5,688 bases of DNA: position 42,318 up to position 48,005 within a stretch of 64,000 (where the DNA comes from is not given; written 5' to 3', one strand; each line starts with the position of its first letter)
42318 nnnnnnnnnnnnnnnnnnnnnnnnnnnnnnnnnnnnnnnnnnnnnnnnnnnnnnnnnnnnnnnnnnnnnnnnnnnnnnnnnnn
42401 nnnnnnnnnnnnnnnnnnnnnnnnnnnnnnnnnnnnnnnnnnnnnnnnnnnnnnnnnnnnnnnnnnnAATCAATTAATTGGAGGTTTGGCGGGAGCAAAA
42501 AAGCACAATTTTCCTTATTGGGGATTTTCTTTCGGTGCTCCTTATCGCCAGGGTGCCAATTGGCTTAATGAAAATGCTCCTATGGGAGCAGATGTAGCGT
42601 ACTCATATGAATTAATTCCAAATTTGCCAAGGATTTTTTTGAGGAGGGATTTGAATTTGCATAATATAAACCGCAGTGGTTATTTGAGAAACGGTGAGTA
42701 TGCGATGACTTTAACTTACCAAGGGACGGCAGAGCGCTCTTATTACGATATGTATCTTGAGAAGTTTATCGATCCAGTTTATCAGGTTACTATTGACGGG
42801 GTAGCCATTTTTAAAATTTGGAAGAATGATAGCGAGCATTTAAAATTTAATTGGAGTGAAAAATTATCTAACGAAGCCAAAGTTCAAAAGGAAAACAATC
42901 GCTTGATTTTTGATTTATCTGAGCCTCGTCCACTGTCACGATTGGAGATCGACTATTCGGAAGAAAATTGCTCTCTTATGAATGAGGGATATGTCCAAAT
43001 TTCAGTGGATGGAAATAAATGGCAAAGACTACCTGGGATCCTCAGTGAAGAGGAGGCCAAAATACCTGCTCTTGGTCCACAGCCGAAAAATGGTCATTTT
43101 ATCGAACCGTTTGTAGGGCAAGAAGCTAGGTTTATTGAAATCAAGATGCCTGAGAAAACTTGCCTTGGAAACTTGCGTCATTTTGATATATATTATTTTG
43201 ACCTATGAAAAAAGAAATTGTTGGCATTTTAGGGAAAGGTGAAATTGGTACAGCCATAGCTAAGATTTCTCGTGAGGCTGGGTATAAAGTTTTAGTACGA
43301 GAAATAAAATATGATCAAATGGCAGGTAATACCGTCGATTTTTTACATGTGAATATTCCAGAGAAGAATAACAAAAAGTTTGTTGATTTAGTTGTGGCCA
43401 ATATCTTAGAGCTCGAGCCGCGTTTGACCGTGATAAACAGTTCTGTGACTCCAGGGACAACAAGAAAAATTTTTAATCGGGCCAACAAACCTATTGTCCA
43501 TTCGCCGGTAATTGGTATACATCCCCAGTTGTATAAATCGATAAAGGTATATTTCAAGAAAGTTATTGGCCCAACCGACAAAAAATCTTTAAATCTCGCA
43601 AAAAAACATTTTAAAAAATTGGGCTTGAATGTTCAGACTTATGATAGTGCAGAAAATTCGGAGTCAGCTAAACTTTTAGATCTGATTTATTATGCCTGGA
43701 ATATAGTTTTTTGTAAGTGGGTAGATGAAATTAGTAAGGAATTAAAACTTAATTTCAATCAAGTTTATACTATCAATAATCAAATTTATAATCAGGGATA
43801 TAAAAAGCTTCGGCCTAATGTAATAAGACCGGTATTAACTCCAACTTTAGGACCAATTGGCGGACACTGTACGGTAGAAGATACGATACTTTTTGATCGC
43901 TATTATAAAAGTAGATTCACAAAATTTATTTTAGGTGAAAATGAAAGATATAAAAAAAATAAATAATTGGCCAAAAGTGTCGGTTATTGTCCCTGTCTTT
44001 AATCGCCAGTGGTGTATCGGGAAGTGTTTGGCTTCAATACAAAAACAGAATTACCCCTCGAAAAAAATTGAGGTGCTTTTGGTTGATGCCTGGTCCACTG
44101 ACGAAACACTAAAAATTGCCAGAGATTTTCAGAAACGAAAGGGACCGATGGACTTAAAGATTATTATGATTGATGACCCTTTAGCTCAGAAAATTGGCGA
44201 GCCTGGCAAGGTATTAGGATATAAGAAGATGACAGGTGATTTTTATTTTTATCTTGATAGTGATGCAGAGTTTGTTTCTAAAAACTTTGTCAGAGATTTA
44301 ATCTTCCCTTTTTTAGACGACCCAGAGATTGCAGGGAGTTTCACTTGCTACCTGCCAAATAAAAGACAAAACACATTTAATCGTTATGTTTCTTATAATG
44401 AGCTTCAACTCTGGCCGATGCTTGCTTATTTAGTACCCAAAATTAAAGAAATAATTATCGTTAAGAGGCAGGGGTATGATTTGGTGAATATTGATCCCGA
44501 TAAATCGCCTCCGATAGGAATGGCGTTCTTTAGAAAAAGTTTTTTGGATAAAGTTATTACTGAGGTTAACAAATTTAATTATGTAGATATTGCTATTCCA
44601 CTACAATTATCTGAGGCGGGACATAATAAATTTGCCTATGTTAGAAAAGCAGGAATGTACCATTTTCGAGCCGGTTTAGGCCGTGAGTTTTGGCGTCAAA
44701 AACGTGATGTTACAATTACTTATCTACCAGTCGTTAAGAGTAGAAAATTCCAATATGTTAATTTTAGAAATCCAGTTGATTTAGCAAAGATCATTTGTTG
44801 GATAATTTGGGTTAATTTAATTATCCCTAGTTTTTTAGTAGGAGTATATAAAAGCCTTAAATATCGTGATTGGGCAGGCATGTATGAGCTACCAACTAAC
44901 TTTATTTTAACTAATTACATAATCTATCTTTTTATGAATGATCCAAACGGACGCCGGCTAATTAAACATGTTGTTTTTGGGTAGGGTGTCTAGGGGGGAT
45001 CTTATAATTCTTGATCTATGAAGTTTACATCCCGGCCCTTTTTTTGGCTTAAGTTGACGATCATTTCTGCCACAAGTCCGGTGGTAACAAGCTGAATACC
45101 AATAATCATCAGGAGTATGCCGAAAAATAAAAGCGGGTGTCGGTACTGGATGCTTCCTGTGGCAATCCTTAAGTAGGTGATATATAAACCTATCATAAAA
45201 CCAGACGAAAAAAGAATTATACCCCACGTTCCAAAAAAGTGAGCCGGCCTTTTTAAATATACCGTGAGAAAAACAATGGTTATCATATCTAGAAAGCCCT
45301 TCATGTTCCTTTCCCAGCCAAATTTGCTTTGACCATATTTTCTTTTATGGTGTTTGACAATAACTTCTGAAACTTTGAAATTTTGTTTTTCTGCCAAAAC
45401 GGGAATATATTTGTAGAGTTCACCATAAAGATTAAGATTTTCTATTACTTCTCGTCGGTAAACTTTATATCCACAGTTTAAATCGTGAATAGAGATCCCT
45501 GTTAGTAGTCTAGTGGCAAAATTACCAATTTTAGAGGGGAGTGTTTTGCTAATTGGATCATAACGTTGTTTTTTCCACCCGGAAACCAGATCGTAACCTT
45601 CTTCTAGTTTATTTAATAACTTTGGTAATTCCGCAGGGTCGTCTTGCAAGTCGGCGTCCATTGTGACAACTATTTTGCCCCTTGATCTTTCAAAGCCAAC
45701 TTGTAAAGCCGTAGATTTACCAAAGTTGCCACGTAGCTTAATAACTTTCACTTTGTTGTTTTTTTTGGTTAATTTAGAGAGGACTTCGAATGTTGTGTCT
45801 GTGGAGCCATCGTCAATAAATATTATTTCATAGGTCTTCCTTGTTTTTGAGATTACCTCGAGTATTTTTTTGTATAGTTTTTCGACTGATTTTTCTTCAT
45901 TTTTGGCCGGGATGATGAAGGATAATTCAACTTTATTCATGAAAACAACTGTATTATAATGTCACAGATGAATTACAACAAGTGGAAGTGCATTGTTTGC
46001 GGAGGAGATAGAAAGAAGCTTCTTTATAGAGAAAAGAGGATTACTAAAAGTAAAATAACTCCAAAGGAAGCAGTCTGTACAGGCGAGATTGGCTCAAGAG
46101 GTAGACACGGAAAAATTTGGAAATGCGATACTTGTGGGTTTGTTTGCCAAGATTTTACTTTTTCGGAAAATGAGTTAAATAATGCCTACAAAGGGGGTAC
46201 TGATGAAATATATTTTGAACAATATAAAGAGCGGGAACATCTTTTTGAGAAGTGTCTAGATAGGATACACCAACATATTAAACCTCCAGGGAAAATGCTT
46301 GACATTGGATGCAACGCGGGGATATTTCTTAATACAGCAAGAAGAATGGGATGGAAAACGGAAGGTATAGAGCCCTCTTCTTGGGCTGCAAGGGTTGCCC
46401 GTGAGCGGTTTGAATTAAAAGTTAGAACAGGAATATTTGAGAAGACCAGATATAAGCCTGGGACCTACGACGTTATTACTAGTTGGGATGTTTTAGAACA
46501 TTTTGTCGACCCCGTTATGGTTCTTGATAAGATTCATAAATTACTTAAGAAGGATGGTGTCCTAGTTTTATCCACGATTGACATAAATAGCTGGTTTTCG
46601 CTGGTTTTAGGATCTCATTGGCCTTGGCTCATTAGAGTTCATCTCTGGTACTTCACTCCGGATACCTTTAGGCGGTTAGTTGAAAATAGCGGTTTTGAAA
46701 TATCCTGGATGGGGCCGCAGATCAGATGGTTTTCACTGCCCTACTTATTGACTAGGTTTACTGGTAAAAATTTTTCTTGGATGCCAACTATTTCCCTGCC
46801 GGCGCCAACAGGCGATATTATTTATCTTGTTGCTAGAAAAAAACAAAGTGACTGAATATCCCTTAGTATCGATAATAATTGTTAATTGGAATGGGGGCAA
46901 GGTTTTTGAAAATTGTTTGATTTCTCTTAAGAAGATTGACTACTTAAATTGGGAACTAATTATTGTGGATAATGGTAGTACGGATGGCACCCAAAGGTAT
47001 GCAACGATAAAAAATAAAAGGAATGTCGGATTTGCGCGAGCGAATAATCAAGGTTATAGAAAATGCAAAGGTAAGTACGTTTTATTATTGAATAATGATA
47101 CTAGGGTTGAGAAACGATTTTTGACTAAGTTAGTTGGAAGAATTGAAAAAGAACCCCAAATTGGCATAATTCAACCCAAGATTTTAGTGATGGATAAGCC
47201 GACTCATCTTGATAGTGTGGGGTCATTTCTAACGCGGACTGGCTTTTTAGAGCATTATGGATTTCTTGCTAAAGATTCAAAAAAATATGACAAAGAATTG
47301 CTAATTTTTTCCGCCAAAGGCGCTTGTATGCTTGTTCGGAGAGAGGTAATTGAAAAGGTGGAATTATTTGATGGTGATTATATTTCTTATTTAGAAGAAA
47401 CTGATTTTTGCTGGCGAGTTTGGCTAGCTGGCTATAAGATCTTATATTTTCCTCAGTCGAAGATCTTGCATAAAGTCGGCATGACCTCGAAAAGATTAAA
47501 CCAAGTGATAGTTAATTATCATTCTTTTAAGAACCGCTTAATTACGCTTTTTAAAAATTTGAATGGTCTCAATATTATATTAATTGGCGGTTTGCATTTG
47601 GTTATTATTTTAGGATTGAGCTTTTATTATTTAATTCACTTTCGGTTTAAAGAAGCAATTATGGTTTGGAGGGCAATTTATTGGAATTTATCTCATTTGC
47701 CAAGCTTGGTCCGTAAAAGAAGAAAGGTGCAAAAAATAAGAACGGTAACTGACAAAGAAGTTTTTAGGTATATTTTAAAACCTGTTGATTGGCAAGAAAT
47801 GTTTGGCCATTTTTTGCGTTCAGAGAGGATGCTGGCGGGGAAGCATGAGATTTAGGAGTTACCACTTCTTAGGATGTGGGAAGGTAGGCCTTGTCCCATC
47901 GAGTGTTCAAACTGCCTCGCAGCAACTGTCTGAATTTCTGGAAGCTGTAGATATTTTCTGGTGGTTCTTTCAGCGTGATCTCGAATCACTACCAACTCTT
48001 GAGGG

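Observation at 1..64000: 64 kb glycosylation supercluster with at least 16 GT-C membrane transferases and at least 4 polyprenol-P-sugar synthases: a candidate ALG-like extracytoplasmic assembly line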

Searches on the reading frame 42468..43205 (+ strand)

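Call 90: search_protein_families(library=pfam, proteins=[window:42468-43205:+], max_evalue=1)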
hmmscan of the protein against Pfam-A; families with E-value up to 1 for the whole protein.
seq(246 aa): 2 families
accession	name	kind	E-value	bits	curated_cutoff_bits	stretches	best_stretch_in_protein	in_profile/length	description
PF00754.31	F5_F8_type_C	-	0.0019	18.8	28.2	1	138-229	34-114/127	F5/8 type C domain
PF22633.2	F5_F8_type_C_2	-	0.026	15.6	27.8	1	140-191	16-68/91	NedA-like, galactose-binding domain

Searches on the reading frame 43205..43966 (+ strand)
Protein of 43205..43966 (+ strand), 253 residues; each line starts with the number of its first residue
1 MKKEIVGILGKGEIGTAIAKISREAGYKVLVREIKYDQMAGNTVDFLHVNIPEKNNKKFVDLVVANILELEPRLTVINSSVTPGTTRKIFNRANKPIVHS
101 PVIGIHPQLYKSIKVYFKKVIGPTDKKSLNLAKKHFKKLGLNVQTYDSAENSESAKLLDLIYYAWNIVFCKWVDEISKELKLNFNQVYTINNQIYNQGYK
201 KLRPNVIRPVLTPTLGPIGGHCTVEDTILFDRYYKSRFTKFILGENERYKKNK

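Call 7: search_protein_families(library=pfam, proteins=[window:43205-43966:+], max_evalue=0.001)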
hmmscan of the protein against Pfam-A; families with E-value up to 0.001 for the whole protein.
window:43205-43966:+ (253 aa): 1 family
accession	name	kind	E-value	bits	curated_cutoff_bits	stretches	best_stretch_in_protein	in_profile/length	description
PF02826.25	2-Hacid_dh_C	-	0.00078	19.3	25.1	0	3-37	36-70/178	D-isomer specific 2-hydroxyacid dehydrogenase, NAD binding domain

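Call 10: search_protein_families(library=pfam, proteins=[window:43205-43966:+], max_evalue=5)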
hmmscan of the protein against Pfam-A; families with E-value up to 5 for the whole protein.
window:43205-43966:+ (253 aa): 7 families
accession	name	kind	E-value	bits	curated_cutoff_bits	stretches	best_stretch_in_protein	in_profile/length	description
PF02826.25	2-Hacid_dh_C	-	0.00078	19.3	25.1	1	3-37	36-70/178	D-isomer specific 2-hydroxyacid dehydrogenase, NAD binding domain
PF00984.24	UDPG_MGDP_dh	-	0.0012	19.3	25.4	1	151-231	2-72/94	UDP-glucose/GDP-mannose dehydrogenase family, central domain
PF02737.24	3HCDH_N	-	0.003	17.9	22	1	6-41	2-37/180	3-hydroxyacyl-CoA dehydrogenase, NAD binding domain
PF00056.29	Ldh_1_N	-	0.0066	16.9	27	1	6-102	3-102/141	lactate/malate dehydrogenase, NAD binding domain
PF03807.23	F420_oxidored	-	0.017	16.1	21.6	1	6-52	2-49/94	NADP oxidoreductase coenzyme F420-dependent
PF01210.29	NAD_Gly3P_dh_N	-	0.084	13.3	23.1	1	6-35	2-31/158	NAD-dependent glycerol-3-phosphate dehydrogenase N-terminus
PF22227.1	DNA_pol3_gamma_R_C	-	0.94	10.5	26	0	166-189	51-74/84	DNA polymerase III gamma subunit-related, C-terminal domain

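Call 102: search_protein_families(library=ncbifam, proteins=[window:43205-43966:+], max_evalue=0.00001)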
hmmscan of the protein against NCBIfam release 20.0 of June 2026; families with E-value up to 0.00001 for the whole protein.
window:43205-43966:+ (253 aa): 1 family
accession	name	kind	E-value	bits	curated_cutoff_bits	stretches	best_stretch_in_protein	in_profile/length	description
TIGR03026.1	NDP-sugDHase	subfamily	1.8e-10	40.2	189.8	1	58-236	97-278/413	nucleotide sugar dehydrogenase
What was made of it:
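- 43205..43966 (+): Short NDP-sugar dehydrogenase-like protein. NCBIfam TIGR03026 E 1.8e-10, below cut-off (call 102)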

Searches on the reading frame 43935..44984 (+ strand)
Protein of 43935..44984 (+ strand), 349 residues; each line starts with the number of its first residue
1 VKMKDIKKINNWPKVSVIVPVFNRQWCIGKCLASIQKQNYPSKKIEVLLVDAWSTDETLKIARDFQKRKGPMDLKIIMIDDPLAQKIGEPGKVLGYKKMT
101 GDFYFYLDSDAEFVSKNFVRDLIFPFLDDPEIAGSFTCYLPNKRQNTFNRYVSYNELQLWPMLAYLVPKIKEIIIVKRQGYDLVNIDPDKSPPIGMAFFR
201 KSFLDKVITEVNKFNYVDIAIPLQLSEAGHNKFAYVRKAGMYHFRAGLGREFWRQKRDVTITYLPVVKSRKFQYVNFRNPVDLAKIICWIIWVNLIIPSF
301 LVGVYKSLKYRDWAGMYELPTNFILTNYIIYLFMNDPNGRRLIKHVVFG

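Call 7: search_protein_families(library=pfam, proteins=[window:43935-44984:+], max_evalue=0.001)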
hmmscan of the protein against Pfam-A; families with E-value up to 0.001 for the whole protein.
window:43935-44984:+ (349 aa): 2 families
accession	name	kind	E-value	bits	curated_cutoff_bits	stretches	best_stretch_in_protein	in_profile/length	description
PF00535.33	Glycos_transf_2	-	2.7e-16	60.4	23.3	1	16-149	1-128/168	Glycosyl transferase family 2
PF13641.12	Glyco_tranf_2_3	-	0.00063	20.2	27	1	13-76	1-62/230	Glycosyltransferase like family 2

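Call 14: search_protein_families(library=ncbifam, proteins=[window:43935-44984:+], max_evalue=0.001)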
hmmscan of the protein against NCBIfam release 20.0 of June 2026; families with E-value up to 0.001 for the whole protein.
window:43935-44984:+ (349 aa): 19 families
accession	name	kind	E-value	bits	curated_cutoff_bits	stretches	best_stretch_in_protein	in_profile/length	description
TIGR03111.1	glyc2_xrt_Gpos1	hypoth_equivalog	7.5e-17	61.2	363.95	1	2-142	38-172/439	TIGR03111 family XrtG-associated glycosyltransferase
NF010496.0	PRK13915.1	equivalog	5.4e-12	45.4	262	1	4-173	22-192/307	glucosyl-3-phosphoglycerate synthase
TIGR03469.1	HpnB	hypoth_equivalog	2.1e-10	40.2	379.25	1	7-76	38-107/386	hopene-associated glycosyltransferase HpnB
TIGR03965.1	mycofact_glyco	equivalog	4.3e-10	39.1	280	1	10-151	71-204/467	mycofactocin biosynthesis glycosyltransferase MftF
NF050050.1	ProtGlycPglI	equivalog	3.3e-09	36.5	500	1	13-116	2-99/306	GalNAc(5)-diNAcBac-PP-undecaprenol beta-1,3-glucosyltransferase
NF047683.1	TeichurnBiosyTuaG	equivalog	3.8e-09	36.6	400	1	10-140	3-124/252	teichuronic acid biosynthesis protein TuaG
TIGR04242.1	nodulat_NodC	equivalog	6.3e-09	35.3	550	1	4-147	39-176/395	chitooligosaccharide synthase NodC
NF045692.1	OglycostaseCruG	equivalog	1.3e-08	34.2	600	1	10-99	38-124/386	2'-O-glycosyltransferase CruG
NF007482.0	PRK10073.1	equivalog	1.6e-08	34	423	1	10-70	3-61/334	glycosyltransferase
TIGR04283.1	glyco_like_mftF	equivalog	3.1e-07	30.2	182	1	15-67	1-51/221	TIGR04283 family arsenosugar biosynthesis glycosyltransferase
NF053739.1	GlytfEpsEBac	equivalog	1.1e-06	27.9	450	1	13-82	1-65/265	glycosyltransferase EpsE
TIGR03937.1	PgaC_IcaA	equivalog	1.2e-06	27.8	422.3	1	5-132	37-156/407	poly-beta-1,6-N-acetyl-D-glucosamine synthase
NF041875.1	EPS_EpsD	equivalog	2.3e-06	27.3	370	1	15-78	1-61/325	exopolysaccharide biosynthesis glycosyltransferase EpsD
NF038299.1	EPS_HpsN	equivalog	4e-05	22.7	425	1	13-133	1-113/317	hormogonium polysaccharide biosynthesis glycosyltransferase HpsN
NF047588.1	GlcsyltransPgfSStrep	equivalog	0.00012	21.4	500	1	14-113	2-98/308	glycosyltransferase PgfS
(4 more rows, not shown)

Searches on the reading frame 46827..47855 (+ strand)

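Call 7: search_protein_families(library=pfam, proteins=[window:46827-47855:+], max_evalue=0.001)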
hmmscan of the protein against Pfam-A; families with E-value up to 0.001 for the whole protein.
window:46827-47855:+ (342 aa): 6 families
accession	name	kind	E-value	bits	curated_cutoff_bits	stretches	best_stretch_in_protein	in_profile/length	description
PF00535.33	Glycos_transf_2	-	7.5e-23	81.7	23.3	1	15-178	1-167/168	Glycosyl transferase family 2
PF13632.12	Glyco_trans_2_3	-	9.8e-14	52.1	27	1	84-216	1-124/198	Glycosyl transferase family group 2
PF13641.12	Glyco_tranf_2_3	-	1.1e-13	52.1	27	1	14-215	3-211/230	Glycosyltransferase like family 2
PF10111.15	Glyco_tranf_2_2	-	7.1e-05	22.9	27.3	1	36-240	22-234/276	Glycosyltransferase like family 2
PF13506.12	Glyco_transf_21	-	0.00018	21.5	21.7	1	73-181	22-120/174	Glycosyl transferase family 21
PF13712.12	Glyco_tranf_2_5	-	0.00023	21.4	27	1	58-213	32-185/210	Glycosyltransferase like family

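Call 14: search_protein_families(library=ncbifam, proteins=[window:46827-47855:+], max_evalue=0.001)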
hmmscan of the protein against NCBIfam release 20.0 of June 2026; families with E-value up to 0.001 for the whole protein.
window:46827-47855:+ (342 aa): 20 families
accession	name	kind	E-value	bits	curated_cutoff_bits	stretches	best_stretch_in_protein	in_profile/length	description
TIGR03965.1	mycofact_glyco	equivalog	1.6e-19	70.2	280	1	9-216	71-281/467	mycofactocin biosynthesis glycosyltransferase MftF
TIGR03937.1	PgaC_IcaA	equivalog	7.2e-18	64.7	422.3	1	5-212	38-247/407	poly-beta-1,6-N-acetyl-D-glucosamine synthase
NF038299.1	EPS_HpsN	equivalog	2.2e-15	56.5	425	1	12-220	1-225/317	hormogonium polysaccharide biosynthesis glycosyltransferase HpsN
TIGR01556.1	rhamnosyltran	subfamily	7.3e-15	54.9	200.55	1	38-232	18-220/281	rhamnosyltransferase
TIGR03111.1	glyc2_xrt_Gpos1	hypoth_equivalog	6.3e-14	51.6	363.95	1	5-197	42-247/439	TIGR03111 family XrtG-associated glycosyltransferase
TIGR04283.1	glyco_like_mftF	equivalog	1.5e-12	47.6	182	1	14-199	1-170/221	TIGR04283 family arsenosugar biosynthesis glycosyltransferase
NF007482.0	PRK10073.1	equivalog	1.5e-12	47.2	423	1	11-104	5-108/334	glycosyltransferase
NF047683.1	TeichurnBiosyTuaG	equivalog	9.3e-12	45.1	400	1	10-103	4-108/252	teichuronic acid biosynthesis protein TuaG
NF038302.1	EPS_HpsE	equivalog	1.1e-10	41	300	1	15-225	4-230/307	hormogonium polysaccharide biosynthesis glycosyltransferase HpsE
NF041875.1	EPS_EpsD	equivalog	9.9e-10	38.3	370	1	14-129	1-130/325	exopolysaccharide biosynthesis glycosyltransferase EpsD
NF045692.1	OglycostaseCruG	equivalog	6.4e-09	35.2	600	0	68-219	112-258/386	2'-O-glycosyltransferase CruG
NF053739.1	GlytfEpsEBac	equivalog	5.6e-07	28.8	450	1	12-124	1-125/265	glycosyltransferase EpsE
NF007453.0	PRK10018.1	equivalog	7.5e-07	29.1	382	1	9-91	3-96/280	colanic acid biosynthesis glycosyltransferase WcaA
TIGR04017.1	WcaA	equivalog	2.7e-06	27.2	495.75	1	9-87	2-91/279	colanic acid biosynthesis glycosyltransferase WcaA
TIGR03469.1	HpnB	hypoth_equivalog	4.9e-06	25.8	379.25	0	8-60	40-93/386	hopene-associated glycosyltransferase HpnB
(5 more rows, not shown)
